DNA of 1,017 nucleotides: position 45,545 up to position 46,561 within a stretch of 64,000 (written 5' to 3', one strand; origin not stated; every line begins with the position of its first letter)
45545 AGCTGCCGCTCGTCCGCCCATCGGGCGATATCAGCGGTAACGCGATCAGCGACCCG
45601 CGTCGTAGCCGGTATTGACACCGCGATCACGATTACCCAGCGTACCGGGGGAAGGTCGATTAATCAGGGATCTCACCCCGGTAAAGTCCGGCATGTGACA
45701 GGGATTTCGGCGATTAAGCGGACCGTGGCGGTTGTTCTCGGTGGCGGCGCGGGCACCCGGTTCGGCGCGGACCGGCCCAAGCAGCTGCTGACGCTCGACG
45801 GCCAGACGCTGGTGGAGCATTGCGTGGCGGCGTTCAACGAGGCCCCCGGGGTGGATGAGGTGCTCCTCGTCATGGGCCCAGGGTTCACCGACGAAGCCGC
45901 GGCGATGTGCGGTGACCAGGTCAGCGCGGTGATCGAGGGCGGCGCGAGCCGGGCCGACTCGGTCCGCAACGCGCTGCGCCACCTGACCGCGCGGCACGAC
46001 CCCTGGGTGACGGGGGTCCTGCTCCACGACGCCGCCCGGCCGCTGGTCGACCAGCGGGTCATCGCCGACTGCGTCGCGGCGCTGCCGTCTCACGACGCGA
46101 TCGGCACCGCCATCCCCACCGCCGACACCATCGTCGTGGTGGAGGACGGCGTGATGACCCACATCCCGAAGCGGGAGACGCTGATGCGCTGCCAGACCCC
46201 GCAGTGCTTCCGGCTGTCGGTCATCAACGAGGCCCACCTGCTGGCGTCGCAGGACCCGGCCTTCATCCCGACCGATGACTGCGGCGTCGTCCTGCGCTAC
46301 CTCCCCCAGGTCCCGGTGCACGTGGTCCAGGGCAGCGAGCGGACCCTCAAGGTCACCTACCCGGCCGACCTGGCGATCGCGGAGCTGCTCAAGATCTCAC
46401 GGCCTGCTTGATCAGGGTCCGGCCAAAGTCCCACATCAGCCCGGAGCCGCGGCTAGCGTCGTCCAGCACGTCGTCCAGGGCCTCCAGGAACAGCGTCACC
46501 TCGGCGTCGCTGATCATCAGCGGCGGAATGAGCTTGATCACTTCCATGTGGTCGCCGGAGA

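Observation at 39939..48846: Candidate polyprenyl-phosphate-dependent cell-envelope glycosylation / CDP-alcohol polymer cluster next to tRNA-Met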

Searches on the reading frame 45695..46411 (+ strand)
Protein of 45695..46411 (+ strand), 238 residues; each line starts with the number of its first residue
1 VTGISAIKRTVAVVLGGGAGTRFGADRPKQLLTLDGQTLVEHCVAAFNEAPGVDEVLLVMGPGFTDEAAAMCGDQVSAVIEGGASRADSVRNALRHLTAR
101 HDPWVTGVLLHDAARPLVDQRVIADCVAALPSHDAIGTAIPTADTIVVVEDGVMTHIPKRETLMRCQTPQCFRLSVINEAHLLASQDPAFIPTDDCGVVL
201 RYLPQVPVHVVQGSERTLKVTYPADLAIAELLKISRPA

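Call 22: search_solved_structures(query=window:45695-46411:+, max_evalue=0.00001)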
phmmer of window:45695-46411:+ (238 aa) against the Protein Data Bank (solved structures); distinct sequences matched with E-value up to 0.00001: 30.
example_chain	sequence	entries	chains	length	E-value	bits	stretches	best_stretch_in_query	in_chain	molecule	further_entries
2xwl_A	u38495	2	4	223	1.7e-29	106.3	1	10-232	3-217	2-C-METHYL-D-ERYTHRITOL 4-PHOSPHATE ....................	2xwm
3q7u_A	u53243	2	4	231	1.3e-25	93.6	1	9-231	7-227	2-C-methyl-D-erythritol 4-phosphate cytidyltransferase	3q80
3okr_A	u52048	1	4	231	1.3e-25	93.6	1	9-231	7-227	2-C-methyl-D-erythritol 4-phosphate cytidylyltransferase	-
2xwn_A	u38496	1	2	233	1.5e-25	93.3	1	9-231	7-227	2-C-METHYL-D-ERYTHRITOL 4-PHOSPHATE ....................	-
1vgw_A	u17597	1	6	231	1.7e-25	93.1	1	7-232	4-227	4-diphosphocytidyl-2C-methyl-D-erythritol synthase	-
1vgz_A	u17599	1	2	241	2e-25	93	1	7-232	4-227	4-diphosphocytidyl-2C-methyl-D-erythritol synthase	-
4ys8_A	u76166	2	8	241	2.2e-25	92.8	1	7-232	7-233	2-C-methyl-D-erythritol 4-phosphate cytidylyltransferase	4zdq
6xhp_A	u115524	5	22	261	2.7e-25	92.5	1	12-231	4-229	Ribitol-5-phosphate cytidylyltransferase 1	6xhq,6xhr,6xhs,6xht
4jis_A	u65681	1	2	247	5.4e-25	91.5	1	12-232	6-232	ribitol-5-phosphate cytidylyltransferase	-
3f1c_A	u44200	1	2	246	2.1e-23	86.3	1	12-232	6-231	Putative 2-C-methyl-D-erythritol 4-phosphate cytidylyltransferase 2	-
5ddt_A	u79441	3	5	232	5.7e-23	84.9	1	13-233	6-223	2-C-methyl-D-erythritol 4-phosphate cytidylyltransferase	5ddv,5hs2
2vsh_A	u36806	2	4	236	7.7e-23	84.5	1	12-231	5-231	2-C-METHYL-D-ERYTHRITOL 4-PHOSPHATE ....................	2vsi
1vpa_A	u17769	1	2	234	4.4e-22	82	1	10-232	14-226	2-C-methyl-D-erythritol 4-phosphate cytidylyltransferase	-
1h3m_A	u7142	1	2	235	5.1e-22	81.8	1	11-231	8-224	2-C-METHYL-D-ERYTHRITOL 4-PHOSPHATE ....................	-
7kmw_A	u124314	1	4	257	8.1e-22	81.1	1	10-232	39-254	2-C-methyl-D-erythritol 4-phosphate cytidylyltransferase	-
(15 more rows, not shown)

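Call 57: search_solved_structures(query=window:45695-46411:+, max_evalue=1e-24, show_alignments=5)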
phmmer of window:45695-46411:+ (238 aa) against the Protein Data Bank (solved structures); distinct sequences matched with E-value up to 1e-24: 9.
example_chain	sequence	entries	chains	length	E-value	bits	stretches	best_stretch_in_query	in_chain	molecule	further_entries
2xwl_A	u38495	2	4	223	1.7e-29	106.3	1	10-232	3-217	2-C-METHYL-D-ERYTHRITOL 4-PHOSPHATE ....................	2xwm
3q7u_A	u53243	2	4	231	1.3e-25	93.6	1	9-231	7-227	2-C-methyl-D-erythritol 4-phosphate cytidyltransferase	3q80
3okr_A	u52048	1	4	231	1.3e-25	93.6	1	9-231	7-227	2-C-methyl-D-erythritol 4-phosphate cytidylyltransferase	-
2xwn_A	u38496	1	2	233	1.5e-25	93.3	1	9-231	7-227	2-C-METHYL-D-ERYTHRITOL 4-PHOSPHATE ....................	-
1vgw_A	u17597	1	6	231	1.7e-25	93.1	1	7-232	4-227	4-diphosphocytidyl-2C-methyl-D-erythritol synthase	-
1vgz_A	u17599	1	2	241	2e-25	93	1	7-232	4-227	4-diphosphocytidyl-2C-methyl-D-erythritol synthase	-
4ys8_A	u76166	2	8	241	2.2e-25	92.8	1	7-232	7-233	2-C-methyl-D-erythritol 4-phosphate cytidylyltransferase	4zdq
6xhp_A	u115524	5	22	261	2.7e-25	92.5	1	12-231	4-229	Ribitol-5-phosphate cytidylyltransferase 1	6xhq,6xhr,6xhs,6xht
4jis_A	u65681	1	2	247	5.4e-25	91.5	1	12-232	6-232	ribitol-5-phosphate cytidylyltransferase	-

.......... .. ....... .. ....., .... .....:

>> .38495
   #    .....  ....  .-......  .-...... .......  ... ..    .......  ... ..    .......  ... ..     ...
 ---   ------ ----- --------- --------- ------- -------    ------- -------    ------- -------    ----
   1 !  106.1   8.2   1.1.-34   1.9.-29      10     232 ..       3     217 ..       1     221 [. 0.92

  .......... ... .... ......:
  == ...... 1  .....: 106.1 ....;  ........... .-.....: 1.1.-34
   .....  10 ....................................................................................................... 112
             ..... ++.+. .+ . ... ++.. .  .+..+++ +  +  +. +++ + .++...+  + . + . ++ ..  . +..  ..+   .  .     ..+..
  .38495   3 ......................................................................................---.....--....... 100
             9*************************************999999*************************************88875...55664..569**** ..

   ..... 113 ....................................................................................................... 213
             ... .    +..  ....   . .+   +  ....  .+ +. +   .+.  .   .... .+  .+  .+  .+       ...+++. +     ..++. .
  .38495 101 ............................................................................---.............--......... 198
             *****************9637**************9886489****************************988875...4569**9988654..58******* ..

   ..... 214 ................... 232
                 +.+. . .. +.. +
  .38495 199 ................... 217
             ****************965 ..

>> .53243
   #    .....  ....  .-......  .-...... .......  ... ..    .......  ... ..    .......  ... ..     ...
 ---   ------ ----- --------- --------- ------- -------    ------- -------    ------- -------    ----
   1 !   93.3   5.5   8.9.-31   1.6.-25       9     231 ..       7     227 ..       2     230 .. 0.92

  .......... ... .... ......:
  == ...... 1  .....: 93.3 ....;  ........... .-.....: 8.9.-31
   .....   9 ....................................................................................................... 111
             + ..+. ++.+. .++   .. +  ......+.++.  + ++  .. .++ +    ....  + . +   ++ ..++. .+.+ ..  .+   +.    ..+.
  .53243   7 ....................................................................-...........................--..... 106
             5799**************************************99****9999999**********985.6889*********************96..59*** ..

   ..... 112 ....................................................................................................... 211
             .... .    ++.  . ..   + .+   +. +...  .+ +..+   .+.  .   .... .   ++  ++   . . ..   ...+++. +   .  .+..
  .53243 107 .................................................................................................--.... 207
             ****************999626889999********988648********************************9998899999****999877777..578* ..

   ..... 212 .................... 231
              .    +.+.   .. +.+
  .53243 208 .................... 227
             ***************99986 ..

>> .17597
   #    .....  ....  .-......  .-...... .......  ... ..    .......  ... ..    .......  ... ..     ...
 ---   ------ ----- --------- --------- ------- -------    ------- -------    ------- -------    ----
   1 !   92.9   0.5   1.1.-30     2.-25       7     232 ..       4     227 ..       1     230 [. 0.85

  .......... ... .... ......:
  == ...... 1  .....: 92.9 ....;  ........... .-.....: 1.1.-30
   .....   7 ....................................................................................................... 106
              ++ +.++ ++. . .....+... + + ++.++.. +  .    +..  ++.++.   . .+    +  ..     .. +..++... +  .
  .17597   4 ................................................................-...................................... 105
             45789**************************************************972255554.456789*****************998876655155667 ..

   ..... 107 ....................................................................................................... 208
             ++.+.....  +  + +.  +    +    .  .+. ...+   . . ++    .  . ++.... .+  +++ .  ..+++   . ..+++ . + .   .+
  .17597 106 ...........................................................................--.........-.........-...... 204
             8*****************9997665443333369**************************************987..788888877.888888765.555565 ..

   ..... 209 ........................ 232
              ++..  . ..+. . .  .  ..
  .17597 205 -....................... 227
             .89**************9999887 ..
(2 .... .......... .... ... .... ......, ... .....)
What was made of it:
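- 45695..46411 (+): IspD/TarI-family cytidylyltransferase, 238 aa. The P-loop reads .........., and K29, HDAARP, QTPQ, TDD and K219 are all conserved. Best PDB hit is M. smegmatis IspD at 106 bits, with S. aureus TarI at 92.5 bits (calls 22, 57).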

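Call 90: find_homologous_proteins(query=window:45695-46411:+, max_evalue=1e-10)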
Query window:45695-46411:+ (238 aa): 6841 proteins with E <= 1e-10 among 8000 candidates; the best 120 are listed.
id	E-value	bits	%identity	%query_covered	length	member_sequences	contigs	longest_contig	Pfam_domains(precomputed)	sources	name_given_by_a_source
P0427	3.0e-152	523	100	100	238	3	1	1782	PF01128.26,PF12804.14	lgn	-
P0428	9.4e-123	426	86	94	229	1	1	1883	PF01128.26,PF12804.14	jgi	jgi:2-C-methyl-D-erythritol 4-phosphate cytidylyltransferase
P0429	8.1e-122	423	85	94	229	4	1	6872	PF01128.26,PF12804.14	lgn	-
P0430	8.1e-121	420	83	95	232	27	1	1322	PF01128.26,PF12804.14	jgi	-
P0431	1.2e-119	416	83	94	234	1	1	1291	PF01128.26,PF12804.14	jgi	jgi:2-C-methyl-D-erythritol 4-phosphate cytidylyltransferase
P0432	1.3e-119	416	81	95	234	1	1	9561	PF01128.26,PF12804.14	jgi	jgi:2-C-methyl-D-erythritol 4-phosphate cytidylyltransferase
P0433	1.4e-117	409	80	96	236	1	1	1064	PF01128.26,PF12804.14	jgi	jgi:2-C-methyl-D-erythritol 4-phosphate cytidylyltransferase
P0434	4.0e-117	408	81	95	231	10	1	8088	PF01128.26,PF12804.14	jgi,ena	-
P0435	9.3e-117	407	79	96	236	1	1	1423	PF01128.26,PF12804.14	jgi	jgi:2-C-methyl-D-erythritol 4-phosphate cytidylyltransferase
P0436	1.6e-116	406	83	94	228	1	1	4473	PF01128.26,PF12804.14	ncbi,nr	ncbi:MAG: 2-C-methyl-D-erythritol 4-phosphate cytidylyltransferase [Actinomycetia bacterium]|nr:2-C-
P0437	3.6e-116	405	82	94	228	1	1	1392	PF01128.26,PF12804.14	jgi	-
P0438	6.9e-116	404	82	93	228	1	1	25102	PF01128.26,PF12804.14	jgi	jgi:2-C-methyl-D-erythritol 4-phosphate cytidylyltransferase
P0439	9.7e-116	403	81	95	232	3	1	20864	PF01128.26,PF12804.14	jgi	jgi:2-C-methyl-D-erythritol 4-phosphate cytidylyltransferase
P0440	1.0e-115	403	82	94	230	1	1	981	PF01128.26,PF12804.14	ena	-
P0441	2.2e-115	402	81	95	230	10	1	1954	PF01128.26,PF12804.14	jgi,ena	jgi:2-C-methyl-D-erythritol 4-phosphate cytidylyltransferase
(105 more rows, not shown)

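Call 94: search_protein_families(library=ncbifam, proteins=[window:45695-46411:+], max_evalue=1e-20)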
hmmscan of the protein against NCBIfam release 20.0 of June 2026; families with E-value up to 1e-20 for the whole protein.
window:45695-46411:+ (238 aa): 5 families
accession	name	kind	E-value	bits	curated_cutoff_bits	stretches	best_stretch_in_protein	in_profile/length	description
TIGR00453.1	ispD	equivalog_domain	1.9e-54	184.4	181.3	1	12-231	2-217/219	2-C-methyl-D-erythritol 4-phosphate cytidylyltransferase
NF001186.0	PRK00155.2-3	equivalog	1.4e-40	139.2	253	1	9-232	4-221/224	2-C-methyl-D-erythritol 4-phosphate cytidylyltransferase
NF006899.0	PRK09382.1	equivalog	1.8e-40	139.3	417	1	7-231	4-218/387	bifunctional 2-C-methyl-D-erythritol 4-phosphate cytidylyltransferase/2-C-methyl-D-erythritol 2,4-cyclodiphosphate synthase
NF001183.0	PRK00155.1-3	subfamily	6.1e-38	130.4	166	1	11-230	3-228/237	D-ribitol-5-phosphate cytidylyltransferase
NF009924.0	PRK13385.1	subfamily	9.3e-33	113.7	342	1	12-230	5-220/230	2-C-methyl-D-erythritol 4-phosphate cytidylyltransferase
